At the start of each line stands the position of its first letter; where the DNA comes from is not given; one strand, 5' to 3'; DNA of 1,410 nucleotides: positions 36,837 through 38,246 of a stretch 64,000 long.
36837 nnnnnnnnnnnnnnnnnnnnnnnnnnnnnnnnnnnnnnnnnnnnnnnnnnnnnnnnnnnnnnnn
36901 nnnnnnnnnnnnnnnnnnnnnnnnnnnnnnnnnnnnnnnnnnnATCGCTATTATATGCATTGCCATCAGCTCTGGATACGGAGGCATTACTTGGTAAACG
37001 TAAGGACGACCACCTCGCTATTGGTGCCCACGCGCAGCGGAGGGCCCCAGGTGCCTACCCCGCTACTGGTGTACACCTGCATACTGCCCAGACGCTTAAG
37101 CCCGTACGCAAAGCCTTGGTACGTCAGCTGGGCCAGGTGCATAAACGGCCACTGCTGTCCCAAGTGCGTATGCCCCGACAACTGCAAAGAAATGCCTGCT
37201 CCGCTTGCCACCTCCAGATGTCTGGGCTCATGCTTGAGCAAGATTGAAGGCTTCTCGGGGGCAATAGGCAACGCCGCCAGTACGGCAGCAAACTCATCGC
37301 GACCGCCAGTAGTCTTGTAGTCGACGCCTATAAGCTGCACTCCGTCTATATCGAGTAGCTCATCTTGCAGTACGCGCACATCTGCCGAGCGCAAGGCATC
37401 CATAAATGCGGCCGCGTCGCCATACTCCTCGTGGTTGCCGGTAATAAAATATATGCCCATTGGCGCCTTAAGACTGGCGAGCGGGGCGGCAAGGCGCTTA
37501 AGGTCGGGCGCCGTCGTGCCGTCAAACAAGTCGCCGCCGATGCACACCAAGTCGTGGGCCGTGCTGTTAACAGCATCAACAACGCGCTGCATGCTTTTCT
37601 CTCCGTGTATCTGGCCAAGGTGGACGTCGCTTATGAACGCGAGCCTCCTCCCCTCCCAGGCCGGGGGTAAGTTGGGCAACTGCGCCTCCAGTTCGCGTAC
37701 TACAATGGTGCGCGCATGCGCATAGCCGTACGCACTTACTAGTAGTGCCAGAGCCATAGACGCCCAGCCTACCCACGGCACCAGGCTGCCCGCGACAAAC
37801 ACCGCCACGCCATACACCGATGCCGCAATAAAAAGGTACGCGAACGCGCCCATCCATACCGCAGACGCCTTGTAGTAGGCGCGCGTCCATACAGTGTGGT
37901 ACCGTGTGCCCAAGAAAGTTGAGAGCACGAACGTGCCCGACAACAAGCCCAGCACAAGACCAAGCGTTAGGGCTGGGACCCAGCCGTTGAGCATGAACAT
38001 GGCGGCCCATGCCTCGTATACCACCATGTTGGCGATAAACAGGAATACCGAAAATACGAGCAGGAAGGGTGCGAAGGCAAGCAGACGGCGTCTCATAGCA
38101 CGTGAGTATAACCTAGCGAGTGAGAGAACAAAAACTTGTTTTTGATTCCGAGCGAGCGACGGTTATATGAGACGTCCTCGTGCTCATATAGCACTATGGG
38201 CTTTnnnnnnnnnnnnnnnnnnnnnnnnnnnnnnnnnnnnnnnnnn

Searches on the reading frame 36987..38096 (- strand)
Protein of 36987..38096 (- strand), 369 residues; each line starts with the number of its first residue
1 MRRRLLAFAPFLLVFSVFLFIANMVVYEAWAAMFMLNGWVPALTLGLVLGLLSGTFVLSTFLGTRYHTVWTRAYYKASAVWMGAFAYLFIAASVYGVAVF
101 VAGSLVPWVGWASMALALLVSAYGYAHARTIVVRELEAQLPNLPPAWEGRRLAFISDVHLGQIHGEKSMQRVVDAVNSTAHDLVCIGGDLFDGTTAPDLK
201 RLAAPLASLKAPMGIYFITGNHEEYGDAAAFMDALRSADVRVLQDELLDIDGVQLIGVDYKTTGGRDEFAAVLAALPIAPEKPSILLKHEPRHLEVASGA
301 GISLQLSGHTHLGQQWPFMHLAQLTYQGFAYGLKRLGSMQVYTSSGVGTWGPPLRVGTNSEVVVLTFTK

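Call 70: find_homologous_proteins(query=window:36987-38096:-, max_evalue=1e-30)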
Query window:36987-38096:- (369 aa): 3661 proteins with E <= 1e-30 among 8000 candidates; the best 120 are listed.
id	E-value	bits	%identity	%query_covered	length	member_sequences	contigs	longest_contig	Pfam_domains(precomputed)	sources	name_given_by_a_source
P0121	8.9e-243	823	100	100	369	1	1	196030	PF00149.34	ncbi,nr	ncbi:MAG: hypothetical protein JWL87_190 [Candidatus Adlerbacteria bacterium]|nr:hypothetical protei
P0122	2.2e-184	631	76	98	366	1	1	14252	PF00149.34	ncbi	-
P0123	9.6e-180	615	74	99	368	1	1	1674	PF00149.34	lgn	-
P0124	2.4e-154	532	65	99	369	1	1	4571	PF12850.13,PF00149.34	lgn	-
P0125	3.7e-140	485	61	99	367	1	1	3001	PF00149.34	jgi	jgi:predicted MPP superfamily phosphohydrolase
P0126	7.2e-138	478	59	99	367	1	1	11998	PF00149.34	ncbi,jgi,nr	ncbi:MAG TPA: metallophosphoesterase [Candidatus Paceibacterota bacterium]|jgi:hypothetical protein|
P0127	5.4e-136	472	57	99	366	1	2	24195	PF12850.13,PF00149.34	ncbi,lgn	-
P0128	1.7e-134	467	57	99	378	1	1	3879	PF00149.34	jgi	jgi:predicted MPP superfamily phosphohydrolase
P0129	3.5e-133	462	57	99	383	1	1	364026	PF00149.34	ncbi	-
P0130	5.1e-133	462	57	99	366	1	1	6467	PF00149.34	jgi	jgi:predicted MPP superfamily phosphohydrolase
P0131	6.4e-133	461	56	99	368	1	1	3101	PF00149.34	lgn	-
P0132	8.6e-132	458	56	99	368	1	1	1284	PF00149.34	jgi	jgi:predicted MPP superfamily phosphohydrolase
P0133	1.6e-131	457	56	99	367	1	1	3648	PF00149.34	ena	-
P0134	7.5e-130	451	54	99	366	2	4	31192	PF00149.34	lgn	-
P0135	2.2e-128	446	54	99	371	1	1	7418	PF00149.34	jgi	jgi:predicted MPP superfamily phosphohydrolase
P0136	2.1e-127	443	55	93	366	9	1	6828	PF00149.34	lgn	-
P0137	9.9e-126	438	55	97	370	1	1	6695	PF00149.34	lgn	-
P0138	1.0e-125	438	55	97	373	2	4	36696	PF00149.34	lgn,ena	-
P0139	7.8e-125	435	52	99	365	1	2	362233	PF00149.34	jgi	jgi:predicted MPP superfamily phosphohydrolase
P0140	8.3e-125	435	54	97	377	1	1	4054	PF00149.34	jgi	jgi:predicted MPP superfamily phosphohydrolase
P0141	1.0e-124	434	55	96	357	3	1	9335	PF00149.34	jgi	jgi:hypothetical protein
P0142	1.5e-123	431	52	88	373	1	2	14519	PF00149.34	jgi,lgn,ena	-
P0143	3.2e-123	429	51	95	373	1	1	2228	PF00149.34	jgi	jgi:predicted MPP superfamily phosphohydrolase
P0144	3.6e-123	429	55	95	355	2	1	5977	PF00149.34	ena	-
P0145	5.0e-123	429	53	99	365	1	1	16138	PF00149.34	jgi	jgi:predicted MPP superfamily phosphohydrolase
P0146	2.6e-122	426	52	94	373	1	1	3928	PF00149.34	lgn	-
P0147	5.7e-122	425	55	97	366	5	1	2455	PF00149.34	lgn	-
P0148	5.8e-122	425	52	99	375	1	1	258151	PF00149.34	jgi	jgi:predicted MPP superfamily phosphohydrolase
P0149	6.8e-122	425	52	99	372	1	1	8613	PF00149.34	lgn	-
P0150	1.3e-121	424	52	97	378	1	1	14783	PF00149.34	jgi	jgi:predicted MPP superfamily phosphohydrolase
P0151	1.7e-121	424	52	99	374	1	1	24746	PF12850.13,PF00149.34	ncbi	-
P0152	3.1e-121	423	50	99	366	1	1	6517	PF12850.13,PF00149.34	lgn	-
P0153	1.4e-120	421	50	99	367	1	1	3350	PF00149.34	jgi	-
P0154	1.8e-120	420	51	99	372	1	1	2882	PF00149.34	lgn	-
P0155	4.7e-120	419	52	99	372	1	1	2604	PF00149.34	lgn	-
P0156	6.2e-120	419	50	98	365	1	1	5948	PF12850.13,PF00149.34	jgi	jgi:predicted MPP superfamily phosphohydrolase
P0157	7.9e-120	418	52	97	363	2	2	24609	PF12850.13,PF00149.34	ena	-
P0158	8.5e-120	418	52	99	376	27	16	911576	PF12850.13,PF00149.34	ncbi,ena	-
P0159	1.1e-119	418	50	99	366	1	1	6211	PF00149.34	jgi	jgi:predicted MPP superfamily phosphohydrolase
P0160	1.9e-119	417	50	99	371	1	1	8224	PF12850.13,PF00149.34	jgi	-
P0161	2.1e-119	417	54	93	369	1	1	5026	PF00149.34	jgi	-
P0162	2.2e-119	417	51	99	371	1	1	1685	PF12850.13,PF00149.34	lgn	-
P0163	2.5e-119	417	52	99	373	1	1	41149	PF00149.34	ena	-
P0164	2.9e-119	416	51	94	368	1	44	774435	PF00149.34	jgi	jgi:predicted MPP superfamily phosphohydrolase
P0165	3.7e-119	416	49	99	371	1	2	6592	PF12850.13,PF00149.34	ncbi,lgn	ncbi:MAG: metallophosphoesterase [Minisyncoccia bacterium]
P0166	5.0e-119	416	52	99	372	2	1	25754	PF00149.34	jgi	-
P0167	5.8e-119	415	51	99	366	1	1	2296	PF00149.34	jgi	jgi:predicted MPP superfamily phosphohydrolase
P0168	1.7e-118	414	49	99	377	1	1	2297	PF12850.13,PF00149.34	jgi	jgi:predicted MPP superfamily phosphohydrolase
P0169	1.9e-118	414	52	99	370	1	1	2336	PF00149.34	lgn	-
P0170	2.5e-118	413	51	97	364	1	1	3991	PF12850.13,PF00149.34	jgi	jgi:predicted MPP superfamily phosphohydrolase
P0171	2.8e-118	413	51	97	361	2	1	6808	PF00149.34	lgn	-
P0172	2.9e-118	413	52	97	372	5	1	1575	PF00149.34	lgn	-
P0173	3.3e-118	413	50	99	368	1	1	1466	PF12850.13,PF00149.34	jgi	jgi:predicted MPP superfamily phosphohydrolase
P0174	3.6e-118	413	51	99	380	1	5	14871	PF00149.34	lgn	-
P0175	6.2e-118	412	51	95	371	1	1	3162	PF12850.13,PF00149.34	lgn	-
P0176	8.2e-118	412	52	97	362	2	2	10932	PF00149.34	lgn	-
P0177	9.8e-118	411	51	99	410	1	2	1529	PF00149.34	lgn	-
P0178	1.2e-117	411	51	99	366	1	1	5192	PF00149.34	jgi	jgi:predicted MPP superfamily phosphohydrolase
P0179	1.9e-117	411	51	96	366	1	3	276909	PF00149.34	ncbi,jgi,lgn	ncbi:MAG: metallophosphoesterase [Minisyncoccia bacterium]|jgi:hypothetical protein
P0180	2.9e-117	410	52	97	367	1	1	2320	PF00149.34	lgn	-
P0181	3.6e-117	410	51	98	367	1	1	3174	PF00149.34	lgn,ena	-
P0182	6.6e-117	409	52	94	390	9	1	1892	PF00149.34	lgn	-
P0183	7.6e-117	409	50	99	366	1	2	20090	PF12850.13,PF00149.34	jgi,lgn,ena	jgi:hypothetical protein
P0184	8.2e-117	408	51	99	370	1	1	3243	PF00149.34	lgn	-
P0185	8.4e-117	408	49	99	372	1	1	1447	PF00149.34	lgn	-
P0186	1.9e-116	407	51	99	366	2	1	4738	PF12850.13,PF00149.34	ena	-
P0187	3.3e-116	406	48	94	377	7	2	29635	PF00149.34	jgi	jgi:predicted MPP superfamily phosphohydrolase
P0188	3.3e-116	406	52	99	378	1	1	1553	PF00149.34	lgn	-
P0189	3.4e-116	406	50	100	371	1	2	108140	PF00149.34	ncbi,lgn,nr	ncbi:metallophosphoesterase [Patescibacteria group bacterium]|nr:metallophosphoesterase [Patescibact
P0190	3.6e-116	406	50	99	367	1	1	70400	PF00149.34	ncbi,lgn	-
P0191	5.6e-116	406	54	97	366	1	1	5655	PF00149.34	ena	-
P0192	8.1e-116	405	49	99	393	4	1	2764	PF00149.34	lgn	-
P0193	9.0e-116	405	53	99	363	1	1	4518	PF00149.34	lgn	-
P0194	1.6e-115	404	49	99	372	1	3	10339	PF00149.34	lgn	-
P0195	3.9e-115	403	53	99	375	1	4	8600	PF00149.34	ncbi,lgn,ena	-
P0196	4.0e-115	403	49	99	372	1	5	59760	PF00149.34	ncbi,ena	-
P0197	4.6e-115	403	52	98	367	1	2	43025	PF00149.34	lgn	-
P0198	7.7e-115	402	50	97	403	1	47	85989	PF00149.34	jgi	jgi:predicted MPP superfamily phosphohydrolase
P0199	1.1e-114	401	49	98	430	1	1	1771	PF12850.13,PF00149.34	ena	-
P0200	1.3e-114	401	51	99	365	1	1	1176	PF00149.34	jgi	jgi:predicted MPP superfamily phosphohydrolase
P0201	1.5e-114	401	49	97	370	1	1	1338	PF00149.34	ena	-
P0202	1.6e-114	401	50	95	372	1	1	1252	PF00149.34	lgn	-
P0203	2.3e-114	400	50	99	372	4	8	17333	PF00149.34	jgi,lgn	jgi:hypothetical protein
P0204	2.7e-114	400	50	97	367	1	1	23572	PF12850.13,PF00149.34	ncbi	-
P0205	2.9e-114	400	51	94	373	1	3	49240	PF00149.34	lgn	-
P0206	3.5e-114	400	54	91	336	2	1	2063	PF00149.34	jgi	jgi:hypothetical protein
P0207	3.6e-114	400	51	99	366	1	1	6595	PF12850.13,PF00149.34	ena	-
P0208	4.4e-114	399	51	99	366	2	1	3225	PF12850.13,PF00149.34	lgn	-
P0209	6.7e-114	399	53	97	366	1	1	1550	PF12850.13,PF00149.34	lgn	-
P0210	7.2e-114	399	52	93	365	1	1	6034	PF00149.34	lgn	-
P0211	1.3e-113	398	52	93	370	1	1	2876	PF12850.13,PF00149.34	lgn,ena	-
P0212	1.6e-113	398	49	99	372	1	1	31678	PF00149.34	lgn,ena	-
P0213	1.7e-113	398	48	99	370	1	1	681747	PF00149.34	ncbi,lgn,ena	-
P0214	8.0e-113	395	49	99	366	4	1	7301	PF00149.34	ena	-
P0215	1.2e-112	395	50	91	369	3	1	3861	PF12850.13,PF00149.34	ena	-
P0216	1.4e-112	394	48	99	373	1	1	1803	PF12850.13,PF00149.34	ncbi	-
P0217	1.4e-112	394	47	99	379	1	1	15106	PF00149.34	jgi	jgi:uncharacterized protein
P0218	1.6e-112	394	50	97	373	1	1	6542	PF00149.34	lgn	-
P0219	2.0e-112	394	51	97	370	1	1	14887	PF00149.34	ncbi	-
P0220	7.6e-112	392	49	99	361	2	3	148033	PF00149.34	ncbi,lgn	-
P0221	7.7e-112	392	52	99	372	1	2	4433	PF00149.34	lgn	-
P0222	8.6e-112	392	48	99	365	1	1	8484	PF12850.13,PF00149.34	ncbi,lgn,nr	ncbi:MAG: metallophosphoesterase [Parcubacteria group bacterium]|nr:metallophosphoesterase [Parcubac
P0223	9.4e-112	392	51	95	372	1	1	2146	PF00149.34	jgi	jgi:predicted MPP superfamily phosphohydrolase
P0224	1.3e-111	391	52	95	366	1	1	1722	PF00149.34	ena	-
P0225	1.6e-111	391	51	99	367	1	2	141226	PF00149.34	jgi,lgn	jgi:predicted MPP superfamily phosphohydrolase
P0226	1.6e-111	391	49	97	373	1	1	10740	PF12850.13,PF00149.34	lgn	-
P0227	1.9e-111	391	48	99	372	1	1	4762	PF12850.13,PF00149.34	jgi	jgi:hypothetical protein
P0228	3.9e-111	390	48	98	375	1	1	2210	PF12850.13,PF00149.34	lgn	-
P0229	4.1e-111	390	50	97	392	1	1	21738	PF12850.13,PF00149.34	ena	-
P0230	4.3e-111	390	48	96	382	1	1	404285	PF12850.13,PF00149.34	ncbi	-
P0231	5.0e-111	389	50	97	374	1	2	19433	PF12850.13,PF00149.34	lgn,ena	-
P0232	5.2e-111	389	50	99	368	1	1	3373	PF00149.34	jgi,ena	-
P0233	6.1e-111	389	49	97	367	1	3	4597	PF12850.13,PF00149.34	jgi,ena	jgi:hypothetical protein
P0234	1.2e-110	388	51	97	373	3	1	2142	PF00149.34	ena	-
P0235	1.3e-110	388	49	99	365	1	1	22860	PF00149.34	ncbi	-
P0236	2.4e-110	387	52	95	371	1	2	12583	PF00149.34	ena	-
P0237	2.7e-110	387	48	99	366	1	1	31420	PF12850.13,PF00149.34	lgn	-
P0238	3.0e-110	387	50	99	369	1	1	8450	PF00149.34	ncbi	-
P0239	3.2e-110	387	51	100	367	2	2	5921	PF00149.34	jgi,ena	-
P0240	3.9e-110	386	48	94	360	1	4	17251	PF12850.13,PF00149.34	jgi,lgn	jgi:hypothetical protein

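Call 71: find_encoding_contigs(protein=P0122, flank=10000, max_places=1)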
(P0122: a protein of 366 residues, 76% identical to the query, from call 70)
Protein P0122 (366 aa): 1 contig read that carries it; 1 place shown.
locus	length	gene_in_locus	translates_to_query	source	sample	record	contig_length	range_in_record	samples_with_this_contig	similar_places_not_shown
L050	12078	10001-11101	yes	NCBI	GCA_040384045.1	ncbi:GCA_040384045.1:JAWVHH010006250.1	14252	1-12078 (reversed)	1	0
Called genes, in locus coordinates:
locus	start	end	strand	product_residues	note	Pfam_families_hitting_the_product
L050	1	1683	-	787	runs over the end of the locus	PF22763:NrS1-1_pol-like_HBD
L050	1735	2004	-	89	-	-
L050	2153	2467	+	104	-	-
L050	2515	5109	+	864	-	PF07693:KAP_NTPase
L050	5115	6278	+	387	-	PF01266:DAO, PF13738:Pyr_redox_3 (faint)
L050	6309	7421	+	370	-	PF02353:CMAS, PF01728:FtsJ (weak), PF13489:Methyltransf_23, PF13847:Methyltransf_31 (weak), PF08241:Methyltransf_11, PF08242:Methyltransf_12, PF13649:Methyltransf_25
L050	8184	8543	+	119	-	-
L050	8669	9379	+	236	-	PF02678:Pirin, PF07883:Cupin_2 (faint), PF17954:Pirin_C_2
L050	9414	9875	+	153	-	PF01878:EVE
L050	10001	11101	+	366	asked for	PF00149:Metallophos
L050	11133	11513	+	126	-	PF00903:Glyoxalase (weak)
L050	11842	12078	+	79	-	?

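Call 72: find_encoding_contigs(protein=P0126, flank=10000, max_places=1)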
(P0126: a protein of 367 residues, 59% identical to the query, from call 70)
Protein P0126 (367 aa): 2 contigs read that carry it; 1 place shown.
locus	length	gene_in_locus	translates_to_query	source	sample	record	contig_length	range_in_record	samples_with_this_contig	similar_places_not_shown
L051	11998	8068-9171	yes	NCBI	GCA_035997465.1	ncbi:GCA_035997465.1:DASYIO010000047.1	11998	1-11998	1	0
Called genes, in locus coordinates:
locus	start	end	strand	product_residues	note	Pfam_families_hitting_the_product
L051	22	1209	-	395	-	PF00145:DNA_methylase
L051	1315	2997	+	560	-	PF10592:AIPR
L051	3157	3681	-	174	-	-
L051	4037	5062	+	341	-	PF00152:tRNA-synt_2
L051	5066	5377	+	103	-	PF00085:Thioredoxin, PF13098:Thioredoxin_2 (weak)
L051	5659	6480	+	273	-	-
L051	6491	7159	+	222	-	PF03372:Exo_endo_phos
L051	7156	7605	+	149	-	PF01878:EVE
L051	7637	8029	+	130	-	-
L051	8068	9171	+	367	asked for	PF00149:Metallophos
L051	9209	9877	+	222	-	PF04493:Endonuclease_5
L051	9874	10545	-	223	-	PF00156:Pribosyltran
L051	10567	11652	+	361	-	PF11104:PilM_2, PF14450:FtsA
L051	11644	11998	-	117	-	PF00583:Acetyltransf_1, PF13673:Acetyltransf_10, PF13508:Acetyltransf_7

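Call 86: search_protein_families(library=pfam, proteins=[window:36987-38096:-], max_evalue=0.001)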
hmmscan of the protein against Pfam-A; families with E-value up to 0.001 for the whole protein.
window:36987-38096:- (369 aa): 2 families
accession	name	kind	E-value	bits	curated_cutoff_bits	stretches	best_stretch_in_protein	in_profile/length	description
PF00149.33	Metallophos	-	2.1e-12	48.3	21.5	1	151-311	2-189/191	Calcineurin-like phosphoesterase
PF12850.12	Metallophos_2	-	0.00046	20.7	27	1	151-282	2-91/154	Calcineurin-like phosphoesterase superfamily domain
